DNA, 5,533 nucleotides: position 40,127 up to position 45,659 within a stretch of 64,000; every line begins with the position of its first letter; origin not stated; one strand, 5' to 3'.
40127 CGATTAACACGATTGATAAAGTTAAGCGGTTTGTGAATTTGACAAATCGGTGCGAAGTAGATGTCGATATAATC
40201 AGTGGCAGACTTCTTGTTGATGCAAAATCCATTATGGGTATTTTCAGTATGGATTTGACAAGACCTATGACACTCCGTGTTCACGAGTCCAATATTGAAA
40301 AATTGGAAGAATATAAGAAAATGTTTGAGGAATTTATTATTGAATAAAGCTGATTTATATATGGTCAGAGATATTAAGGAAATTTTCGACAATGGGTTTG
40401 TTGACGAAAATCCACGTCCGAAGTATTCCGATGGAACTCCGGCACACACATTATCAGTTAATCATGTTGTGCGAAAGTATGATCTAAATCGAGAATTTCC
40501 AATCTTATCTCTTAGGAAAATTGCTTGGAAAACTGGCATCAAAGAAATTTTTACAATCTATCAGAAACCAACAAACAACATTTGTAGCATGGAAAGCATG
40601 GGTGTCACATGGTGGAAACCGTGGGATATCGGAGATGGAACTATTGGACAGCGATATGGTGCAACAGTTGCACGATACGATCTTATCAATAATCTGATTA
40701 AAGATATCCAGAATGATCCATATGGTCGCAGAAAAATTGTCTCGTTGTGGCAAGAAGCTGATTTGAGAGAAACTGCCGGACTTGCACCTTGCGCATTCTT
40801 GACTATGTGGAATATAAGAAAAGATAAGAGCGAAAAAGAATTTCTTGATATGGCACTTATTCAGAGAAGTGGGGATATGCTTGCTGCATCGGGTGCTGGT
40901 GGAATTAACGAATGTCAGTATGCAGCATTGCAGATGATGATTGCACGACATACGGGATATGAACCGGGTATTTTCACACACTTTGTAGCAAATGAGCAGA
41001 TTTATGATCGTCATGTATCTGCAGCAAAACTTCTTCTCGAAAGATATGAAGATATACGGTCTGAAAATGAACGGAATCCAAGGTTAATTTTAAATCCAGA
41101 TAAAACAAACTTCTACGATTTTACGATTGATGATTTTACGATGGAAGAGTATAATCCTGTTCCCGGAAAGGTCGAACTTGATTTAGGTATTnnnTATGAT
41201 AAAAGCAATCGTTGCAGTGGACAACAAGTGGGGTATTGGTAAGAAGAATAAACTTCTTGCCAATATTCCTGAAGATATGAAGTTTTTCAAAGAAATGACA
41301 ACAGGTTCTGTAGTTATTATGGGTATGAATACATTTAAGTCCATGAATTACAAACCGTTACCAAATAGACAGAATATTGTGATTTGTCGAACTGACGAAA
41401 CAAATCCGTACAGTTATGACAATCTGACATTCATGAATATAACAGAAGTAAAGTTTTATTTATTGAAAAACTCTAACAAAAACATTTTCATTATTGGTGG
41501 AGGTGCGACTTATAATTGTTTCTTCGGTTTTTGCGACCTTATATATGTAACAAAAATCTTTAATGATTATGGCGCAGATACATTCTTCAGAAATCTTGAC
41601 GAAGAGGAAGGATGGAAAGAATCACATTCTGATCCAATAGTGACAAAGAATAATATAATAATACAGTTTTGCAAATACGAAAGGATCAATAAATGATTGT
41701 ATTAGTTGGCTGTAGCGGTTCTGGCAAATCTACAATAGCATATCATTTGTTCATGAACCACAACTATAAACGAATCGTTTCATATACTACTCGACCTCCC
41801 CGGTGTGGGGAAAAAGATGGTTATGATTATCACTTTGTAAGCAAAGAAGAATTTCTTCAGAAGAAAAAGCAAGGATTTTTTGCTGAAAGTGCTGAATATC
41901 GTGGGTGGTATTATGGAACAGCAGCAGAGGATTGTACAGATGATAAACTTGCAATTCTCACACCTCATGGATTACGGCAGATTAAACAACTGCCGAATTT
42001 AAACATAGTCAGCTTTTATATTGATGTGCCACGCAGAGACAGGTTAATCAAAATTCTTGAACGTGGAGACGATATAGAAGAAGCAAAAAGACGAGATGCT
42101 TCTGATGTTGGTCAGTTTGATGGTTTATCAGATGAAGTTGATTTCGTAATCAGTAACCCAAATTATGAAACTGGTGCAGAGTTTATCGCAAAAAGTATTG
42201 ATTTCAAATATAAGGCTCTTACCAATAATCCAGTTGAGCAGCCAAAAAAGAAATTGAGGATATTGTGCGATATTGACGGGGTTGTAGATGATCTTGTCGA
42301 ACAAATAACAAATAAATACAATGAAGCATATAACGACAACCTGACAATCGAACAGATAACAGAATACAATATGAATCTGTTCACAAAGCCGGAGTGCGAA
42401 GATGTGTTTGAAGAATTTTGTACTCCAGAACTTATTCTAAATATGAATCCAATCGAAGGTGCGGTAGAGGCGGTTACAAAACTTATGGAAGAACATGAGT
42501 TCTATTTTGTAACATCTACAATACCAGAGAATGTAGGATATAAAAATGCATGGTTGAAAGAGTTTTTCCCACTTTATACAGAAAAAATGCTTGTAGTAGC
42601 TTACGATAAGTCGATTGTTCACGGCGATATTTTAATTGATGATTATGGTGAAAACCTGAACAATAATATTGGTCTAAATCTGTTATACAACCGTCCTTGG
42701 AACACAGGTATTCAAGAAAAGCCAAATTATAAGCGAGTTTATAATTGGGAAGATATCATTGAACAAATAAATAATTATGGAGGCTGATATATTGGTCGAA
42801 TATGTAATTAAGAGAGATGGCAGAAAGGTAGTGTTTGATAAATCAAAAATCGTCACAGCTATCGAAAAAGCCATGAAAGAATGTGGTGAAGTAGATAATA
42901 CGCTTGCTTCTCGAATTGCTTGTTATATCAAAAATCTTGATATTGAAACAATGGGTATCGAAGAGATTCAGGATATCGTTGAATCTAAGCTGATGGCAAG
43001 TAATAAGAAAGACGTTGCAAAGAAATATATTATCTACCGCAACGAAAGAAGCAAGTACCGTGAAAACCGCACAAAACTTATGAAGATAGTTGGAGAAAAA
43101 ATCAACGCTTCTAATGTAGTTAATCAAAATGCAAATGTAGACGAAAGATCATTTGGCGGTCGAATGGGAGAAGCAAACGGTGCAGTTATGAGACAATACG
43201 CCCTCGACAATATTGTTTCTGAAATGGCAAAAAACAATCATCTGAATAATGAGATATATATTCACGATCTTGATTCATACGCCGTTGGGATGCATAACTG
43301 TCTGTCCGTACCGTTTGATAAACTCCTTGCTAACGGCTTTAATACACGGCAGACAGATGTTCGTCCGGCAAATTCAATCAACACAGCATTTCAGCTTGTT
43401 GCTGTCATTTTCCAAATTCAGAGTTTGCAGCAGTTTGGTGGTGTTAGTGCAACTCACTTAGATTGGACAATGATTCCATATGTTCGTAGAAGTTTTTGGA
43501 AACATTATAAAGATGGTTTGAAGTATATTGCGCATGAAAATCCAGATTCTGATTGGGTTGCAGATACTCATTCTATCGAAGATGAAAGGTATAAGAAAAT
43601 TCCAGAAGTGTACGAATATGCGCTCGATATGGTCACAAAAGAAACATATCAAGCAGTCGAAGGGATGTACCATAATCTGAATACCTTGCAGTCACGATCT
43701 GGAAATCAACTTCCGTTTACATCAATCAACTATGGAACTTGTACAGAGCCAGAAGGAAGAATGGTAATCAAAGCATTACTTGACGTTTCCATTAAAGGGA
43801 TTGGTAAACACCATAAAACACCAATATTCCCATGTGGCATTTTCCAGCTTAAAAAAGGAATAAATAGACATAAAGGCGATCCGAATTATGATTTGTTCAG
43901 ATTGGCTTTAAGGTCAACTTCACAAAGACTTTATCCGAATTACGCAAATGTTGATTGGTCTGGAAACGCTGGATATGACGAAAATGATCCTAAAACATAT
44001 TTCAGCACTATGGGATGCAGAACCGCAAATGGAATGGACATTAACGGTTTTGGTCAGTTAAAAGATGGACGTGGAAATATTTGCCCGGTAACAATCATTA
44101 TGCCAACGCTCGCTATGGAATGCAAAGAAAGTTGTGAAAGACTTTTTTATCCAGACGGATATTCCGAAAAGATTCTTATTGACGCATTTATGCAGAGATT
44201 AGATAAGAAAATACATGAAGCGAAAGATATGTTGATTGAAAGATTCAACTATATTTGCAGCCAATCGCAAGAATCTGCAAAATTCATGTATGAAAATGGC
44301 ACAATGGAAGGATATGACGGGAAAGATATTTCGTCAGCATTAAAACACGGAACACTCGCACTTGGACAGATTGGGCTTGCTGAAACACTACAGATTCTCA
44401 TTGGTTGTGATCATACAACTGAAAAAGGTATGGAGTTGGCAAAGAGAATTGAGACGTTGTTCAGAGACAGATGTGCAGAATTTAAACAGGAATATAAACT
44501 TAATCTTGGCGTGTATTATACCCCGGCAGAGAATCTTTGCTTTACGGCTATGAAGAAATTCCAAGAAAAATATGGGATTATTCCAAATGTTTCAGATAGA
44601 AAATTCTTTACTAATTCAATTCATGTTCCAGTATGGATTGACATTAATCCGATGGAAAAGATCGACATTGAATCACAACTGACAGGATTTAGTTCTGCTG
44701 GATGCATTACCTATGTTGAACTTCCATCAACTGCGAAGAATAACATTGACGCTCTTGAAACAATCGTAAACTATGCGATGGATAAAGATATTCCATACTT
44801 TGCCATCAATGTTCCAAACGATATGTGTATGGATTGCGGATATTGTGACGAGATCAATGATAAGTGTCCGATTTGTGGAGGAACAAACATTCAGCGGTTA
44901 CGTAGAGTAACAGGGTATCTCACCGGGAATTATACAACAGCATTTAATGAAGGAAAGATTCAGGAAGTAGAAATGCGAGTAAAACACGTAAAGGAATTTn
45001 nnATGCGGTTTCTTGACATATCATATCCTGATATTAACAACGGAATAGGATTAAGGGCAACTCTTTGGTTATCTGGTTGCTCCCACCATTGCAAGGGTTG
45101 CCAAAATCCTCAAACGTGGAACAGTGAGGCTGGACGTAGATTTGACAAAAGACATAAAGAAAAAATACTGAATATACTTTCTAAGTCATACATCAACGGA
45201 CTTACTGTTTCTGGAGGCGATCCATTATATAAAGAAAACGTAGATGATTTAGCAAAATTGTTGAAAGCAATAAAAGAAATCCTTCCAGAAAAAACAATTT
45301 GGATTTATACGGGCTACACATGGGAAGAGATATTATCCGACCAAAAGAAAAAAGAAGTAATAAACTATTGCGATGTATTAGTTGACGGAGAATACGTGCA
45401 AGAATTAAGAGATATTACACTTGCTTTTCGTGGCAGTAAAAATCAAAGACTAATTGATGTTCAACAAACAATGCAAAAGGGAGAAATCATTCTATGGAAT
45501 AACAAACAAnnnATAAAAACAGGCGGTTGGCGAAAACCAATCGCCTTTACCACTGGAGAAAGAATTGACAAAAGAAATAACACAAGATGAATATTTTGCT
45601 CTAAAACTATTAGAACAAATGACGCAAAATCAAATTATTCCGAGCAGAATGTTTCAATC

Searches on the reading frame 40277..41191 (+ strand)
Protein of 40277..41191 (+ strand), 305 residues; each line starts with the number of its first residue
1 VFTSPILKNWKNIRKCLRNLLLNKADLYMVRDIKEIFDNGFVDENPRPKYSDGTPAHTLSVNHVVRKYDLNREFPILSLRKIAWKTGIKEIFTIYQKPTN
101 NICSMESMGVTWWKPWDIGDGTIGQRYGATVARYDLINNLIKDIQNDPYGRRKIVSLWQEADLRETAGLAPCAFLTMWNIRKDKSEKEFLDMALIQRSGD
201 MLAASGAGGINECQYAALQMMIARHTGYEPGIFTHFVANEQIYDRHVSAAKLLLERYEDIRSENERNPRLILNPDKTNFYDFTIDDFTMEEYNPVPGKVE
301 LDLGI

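Call 13: search_protein_families(library=pfam, proteins=[window:40277-41191:+], max_evalue=0.01)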
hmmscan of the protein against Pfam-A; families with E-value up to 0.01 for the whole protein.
window:40277-41191:+ (305 aa): 1 family
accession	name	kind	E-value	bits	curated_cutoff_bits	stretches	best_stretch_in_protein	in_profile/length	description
PF00303.24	Thymidylat_synt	-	1e-57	195.8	24.3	1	33-296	7-258/266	Thymidylate synthase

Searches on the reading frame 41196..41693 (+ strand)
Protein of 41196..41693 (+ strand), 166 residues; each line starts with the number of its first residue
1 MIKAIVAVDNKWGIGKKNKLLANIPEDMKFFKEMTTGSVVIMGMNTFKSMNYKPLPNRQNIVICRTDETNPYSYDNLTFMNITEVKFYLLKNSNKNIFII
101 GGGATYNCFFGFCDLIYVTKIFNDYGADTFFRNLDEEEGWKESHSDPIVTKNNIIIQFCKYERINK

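Call 13: search_protein_families(library=pfam, proteins=[window:41196-41693:+], max_evalue=0.01)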
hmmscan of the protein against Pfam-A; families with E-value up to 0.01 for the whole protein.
window:41196-41693:+ (166 aa): 1 family
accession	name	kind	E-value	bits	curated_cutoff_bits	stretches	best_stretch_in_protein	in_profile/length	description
PF00186.24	DHFR_1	-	8.2e-41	139.8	25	1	1-163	1-159/159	Dihydrofolate reductase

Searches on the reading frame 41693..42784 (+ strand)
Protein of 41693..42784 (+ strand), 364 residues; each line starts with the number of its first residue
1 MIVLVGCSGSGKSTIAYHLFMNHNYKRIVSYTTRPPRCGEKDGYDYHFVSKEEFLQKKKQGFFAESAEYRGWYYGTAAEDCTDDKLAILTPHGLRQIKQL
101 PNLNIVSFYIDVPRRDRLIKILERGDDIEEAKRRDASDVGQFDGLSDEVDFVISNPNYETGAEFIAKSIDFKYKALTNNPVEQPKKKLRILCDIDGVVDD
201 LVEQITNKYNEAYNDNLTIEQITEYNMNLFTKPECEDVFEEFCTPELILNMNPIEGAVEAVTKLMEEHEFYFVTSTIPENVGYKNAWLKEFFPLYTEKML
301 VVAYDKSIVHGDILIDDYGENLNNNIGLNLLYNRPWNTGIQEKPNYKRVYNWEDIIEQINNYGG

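Call 13: search_protein_families(library=pfam, proteins=[window:41693-42784:+], max_evalue=0.01)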
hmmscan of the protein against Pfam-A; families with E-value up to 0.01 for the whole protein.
window:41693-42784:+ (364 aa): 5 families
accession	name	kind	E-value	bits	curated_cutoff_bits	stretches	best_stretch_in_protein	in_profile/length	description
PF06941.18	NT5C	-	2.5e-30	106.1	24.8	1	190-358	4-173/180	5' nucleotidase, deoxy (Pyrimidine), cytosolic type C protein (NT5C)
PF00625.27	Guanylate_kin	-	2.5e-22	79.9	25.2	1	2-163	5-173/182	Guanylate kinase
PF13671.12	AAA_33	-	0.00066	20.4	27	1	1-34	1-34/143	AAA domain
PF13401.12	AAA_22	-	0.0023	18.7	27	1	1-36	7-44/130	AAA domain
PF13238.12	AAA_18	-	0.0065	17.4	29.4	0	2-40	1-25/128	AAA domain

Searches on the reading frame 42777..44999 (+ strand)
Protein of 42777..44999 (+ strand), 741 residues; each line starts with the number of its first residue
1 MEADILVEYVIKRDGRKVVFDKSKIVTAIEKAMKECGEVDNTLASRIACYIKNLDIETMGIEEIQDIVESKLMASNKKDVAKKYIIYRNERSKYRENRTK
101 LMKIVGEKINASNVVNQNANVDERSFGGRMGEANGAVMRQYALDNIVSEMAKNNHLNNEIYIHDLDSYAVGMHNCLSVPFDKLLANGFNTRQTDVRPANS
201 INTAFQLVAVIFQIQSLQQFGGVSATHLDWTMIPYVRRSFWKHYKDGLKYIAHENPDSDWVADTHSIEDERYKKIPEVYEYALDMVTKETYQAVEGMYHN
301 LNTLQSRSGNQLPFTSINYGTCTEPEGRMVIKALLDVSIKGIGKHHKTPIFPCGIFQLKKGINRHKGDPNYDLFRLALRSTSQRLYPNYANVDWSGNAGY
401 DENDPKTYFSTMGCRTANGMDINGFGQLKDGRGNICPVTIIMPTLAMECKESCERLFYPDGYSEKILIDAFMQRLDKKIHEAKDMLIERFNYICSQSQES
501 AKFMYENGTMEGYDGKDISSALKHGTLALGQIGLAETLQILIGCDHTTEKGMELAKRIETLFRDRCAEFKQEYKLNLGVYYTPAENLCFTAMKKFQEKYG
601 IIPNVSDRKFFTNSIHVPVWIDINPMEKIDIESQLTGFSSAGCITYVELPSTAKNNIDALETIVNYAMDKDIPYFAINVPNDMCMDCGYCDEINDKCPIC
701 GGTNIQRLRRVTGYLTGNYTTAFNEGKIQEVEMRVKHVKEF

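Call 13: search_protein_families(library=pfam, proteins=[window:42777-44999:+], max_evalue=0.01)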
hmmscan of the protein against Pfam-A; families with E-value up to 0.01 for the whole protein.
window:42777-44999:+ (741 aa): 4 families
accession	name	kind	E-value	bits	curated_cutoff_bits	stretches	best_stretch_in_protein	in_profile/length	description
PF13597.11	NRDD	-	3e-147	492.1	26.2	1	118-737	2-562/562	Anaerobic ribonucleoside-triphosphate reductase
PF03477.21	ATP-cone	-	2.1e-23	83.1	25.8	1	9-92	2-87/88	ATP cone domain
PF01228.26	Gly_radical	-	9.2e-07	29.8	22.2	1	621-715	3-102/106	Glycine radical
PF11230.13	YjjI-like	-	0.0067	15.3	23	0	528-681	294-437/485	Glycyl radical enzyme YjjI-like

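Call 35: search_solved_structures(query=window:42777-44999:+, max_evalue=0.00001, show_alignments=0)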
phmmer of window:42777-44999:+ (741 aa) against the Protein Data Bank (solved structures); distinct sequences matched with E-value up to 0.00001: 6.
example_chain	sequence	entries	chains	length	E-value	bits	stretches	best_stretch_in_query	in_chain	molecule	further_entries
8p23_A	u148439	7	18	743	2.1e-125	423.3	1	6-738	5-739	Anaerobic ribonucleoside-triphosphate reductase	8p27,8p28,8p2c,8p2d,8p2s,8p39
9d3x_A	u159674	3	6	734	8.8e-87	295.6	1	10-738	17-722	Anaerobic ribonucleoside-triphosphate reductase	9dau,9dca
1h78_A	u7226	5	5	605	6.7e-79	269.5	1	112-737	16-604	ANAEROBIC RIBONUCLEOTIDE-TRIPHOSPHATE REDUCTASE LARGE CHAIN | ANAEROBIC RIBONUCLEOTIDE-TRIPHOSPHATE REDUCTASE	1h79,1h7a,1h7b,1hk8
4coi_A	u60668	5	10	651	2.6e-09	39.5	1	537-727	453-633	ANAEROBIC RIBONUCLEOSIDE-TRIPHOSPHATE REDUCTASE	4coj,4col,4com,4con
4u3e_A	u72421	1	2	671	2.8e-09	39.4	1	537-727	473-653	Ribonucleoside triphosphate reductase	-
5olk_A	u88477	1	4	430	9.4e-08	34.3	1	7-97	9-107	Ribonucleoside-diphosphate reductase, beta subunit 1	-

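Call 40: search_solved_structures(query=window:42777-44999:+, max_evalue=1e-50, show_alignments=1)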
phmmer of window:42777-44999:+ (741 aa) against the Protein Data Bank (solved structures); distinct sequences matched with E-value up to 1e-50: 3.
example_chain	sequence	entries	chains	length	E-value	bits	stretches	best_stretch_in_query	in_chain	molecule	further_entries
8p23_A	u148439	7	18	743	2.1e-125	423.3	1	6-738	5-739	Anaerobic ribonucleoside-triphosphate reductase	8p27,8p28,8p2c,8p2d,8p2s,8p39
9d3x_A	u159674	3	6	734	8.8e-87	295.6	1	10-738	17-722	Anaerobic ribonucleoside-triphosphate reductase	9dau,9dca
1h78_A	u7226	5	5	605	6.7e-79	269.5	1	112-737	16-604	ANAEROBIC RIBONUCLEOTIDE-TRIPHOSPHATE REDUCTASE LARGE CHAIN | ANAEROBIC RIBONUCLEOTIDE-TRIPHOSPHATE REDUCTASE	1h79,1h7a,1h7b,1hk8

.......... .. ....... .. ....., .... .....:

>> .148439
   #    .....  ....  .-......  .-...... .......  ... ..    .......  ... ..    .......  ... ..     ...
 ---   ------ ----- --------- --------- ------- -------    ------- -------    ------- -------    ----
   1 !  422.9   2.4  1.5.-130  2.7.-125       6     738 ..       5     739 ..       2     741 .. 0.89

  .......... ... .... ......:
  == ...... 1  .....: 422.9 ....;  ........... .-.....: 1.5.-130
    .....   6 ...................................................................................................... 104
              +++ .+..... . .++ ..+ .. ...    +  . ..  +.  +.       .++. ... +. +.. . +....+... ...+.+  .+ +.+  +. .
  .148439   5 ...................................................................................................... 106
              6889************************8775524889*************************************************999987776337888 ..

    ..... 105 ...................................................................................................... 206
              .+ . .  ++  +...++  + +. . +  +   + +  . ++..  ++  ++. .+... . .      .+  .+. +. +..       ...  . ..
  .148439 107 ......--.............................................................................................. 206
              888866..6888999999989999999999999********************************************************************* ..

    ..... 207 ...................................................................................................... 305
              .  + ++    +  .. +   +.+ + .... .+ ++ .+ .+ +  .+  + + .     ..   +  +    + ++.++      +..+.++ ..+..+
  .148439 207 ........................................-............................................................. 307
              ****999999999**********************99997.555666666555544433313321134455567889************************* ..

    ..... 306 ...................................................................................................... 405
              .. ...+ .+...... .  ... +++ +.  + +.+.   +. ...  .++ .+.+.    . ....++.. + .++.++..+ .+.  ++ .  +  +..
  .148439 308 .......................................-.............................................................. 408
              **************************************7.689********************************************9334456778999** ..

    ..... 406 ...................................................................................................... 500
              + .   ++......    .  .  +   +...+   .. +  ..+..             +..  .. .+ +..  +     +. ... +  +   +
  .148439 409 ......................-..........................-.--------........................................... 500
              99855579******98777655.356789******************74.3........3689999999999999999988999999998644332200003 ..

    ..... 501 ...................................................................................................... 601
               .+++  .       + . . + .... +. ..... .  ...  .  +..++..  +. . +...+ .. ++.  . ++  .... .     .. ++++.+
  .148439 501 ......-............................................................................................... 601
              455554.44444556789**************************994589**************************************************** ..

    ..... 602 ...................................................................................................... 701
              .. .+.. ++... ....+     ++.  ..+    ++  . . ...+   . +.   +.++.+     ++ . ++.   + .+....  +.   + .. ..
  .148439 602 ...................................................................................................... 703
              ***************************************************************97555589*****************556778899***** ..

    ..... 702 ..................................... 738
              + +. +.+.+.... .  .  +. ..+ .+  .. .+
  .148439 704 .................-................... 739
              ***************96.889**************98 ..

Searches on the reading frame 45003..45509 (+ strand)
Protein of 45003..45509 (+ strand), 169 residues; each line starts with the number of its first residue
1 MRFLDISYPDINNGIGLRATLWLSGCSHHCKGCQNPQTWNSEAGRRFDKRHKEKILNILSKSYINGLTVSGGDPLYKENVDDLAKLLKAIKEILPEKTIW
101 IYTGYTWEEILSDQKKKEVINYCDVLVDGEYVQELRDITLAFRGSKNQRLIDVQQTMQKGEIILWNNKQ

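Call 13: search_protein_families(library=pfam, proteins=[window:45003-45509:+], max_evalue=0.01)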
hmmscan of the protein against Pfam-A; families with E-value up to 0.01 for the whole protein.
window:45003-45509:+ (169 aa): 2 families
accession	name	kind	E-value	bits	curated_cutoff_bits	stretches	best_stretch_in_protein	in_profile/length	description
PF13353.11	Fer4_12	-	7.1e-50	169.3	22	1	13-151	2-137/137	4Fe-4S single cluster domain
PF04055.27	Radical_SAM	-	2.1e-09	38.2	29.5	1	24-120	5-82/166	Radical SAM superfamily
